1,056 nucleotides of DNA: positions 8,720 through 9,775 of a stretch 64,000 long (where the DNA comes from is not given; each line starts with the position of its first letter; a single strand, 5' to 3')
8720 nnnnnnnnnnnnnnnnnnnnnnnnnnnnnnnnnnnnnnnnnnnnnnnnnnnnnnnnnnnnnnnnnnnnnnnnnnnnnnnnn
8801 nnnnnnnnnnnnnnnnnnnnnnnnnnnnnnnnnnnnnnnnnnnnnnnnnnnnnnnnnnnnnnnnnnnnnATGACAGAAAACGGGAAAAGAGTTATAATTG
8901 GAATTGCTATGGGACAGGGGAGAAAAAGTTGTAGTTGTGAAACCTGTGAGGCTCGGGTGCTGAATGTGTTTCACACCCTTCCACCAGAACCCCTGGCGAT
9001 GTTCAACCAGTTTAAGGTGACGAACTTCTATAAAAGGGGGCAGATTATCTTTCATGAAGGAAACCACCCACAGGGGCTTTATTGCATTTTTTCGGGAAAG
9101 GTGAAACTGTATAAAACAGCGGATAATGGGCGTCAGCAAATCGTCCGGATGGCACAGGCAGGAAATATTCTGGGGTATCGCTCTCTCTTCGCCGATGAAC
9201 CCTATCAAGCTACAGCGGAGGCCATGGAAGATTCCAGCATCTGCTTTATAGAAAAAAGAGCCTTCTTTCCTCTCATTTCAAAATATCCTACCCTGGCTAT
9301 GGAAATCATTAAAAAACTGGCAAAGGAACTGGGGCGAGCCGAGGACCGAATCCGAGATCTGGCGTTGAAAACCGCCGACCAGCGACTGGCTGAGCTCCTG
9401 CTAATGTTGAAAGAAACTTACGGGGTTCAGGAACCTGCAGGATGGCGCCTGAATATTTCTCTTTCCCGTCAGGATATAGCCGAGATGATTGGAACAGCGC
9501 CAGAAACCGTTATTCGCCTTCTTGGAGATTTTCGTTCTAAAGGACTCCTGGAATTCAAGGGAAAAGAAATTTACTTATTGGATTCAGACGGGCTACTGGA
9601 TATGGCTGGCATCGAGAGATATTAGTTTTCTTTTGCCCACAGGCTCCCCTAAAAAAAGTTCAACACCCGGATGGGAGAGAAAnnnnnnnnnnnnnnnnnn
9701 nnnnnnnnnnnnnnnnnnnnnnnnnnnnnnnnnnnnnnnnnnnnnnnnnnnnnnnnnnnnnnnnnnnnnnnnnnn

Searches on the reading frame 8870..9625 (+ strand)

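Call 56: search_protein_families(library=pfam, proteins=[window:8870-9625:+], max_evalue=0.00001)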
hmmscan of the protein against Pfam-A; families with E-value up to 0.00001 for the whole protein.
window:8870-9625:+ (251 aa): 3 families
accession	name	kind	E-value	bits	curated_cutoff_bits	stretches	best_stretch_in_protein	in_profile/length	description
PF00027.35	cNMP_binding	-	1.7e-24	86.1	27.5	1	53-139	3-89/89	Cyclic nucleotide-binding domain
PF13545.12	HTH_Crp_2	-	6.6e-19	68.1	27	1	171-244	1-69/70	Crp-like helix-turn-helix domain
PF00325.26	Crp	-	4.9e-10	39.4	21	1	197-227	2-32/32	Bacterial regulatory proteins, crp family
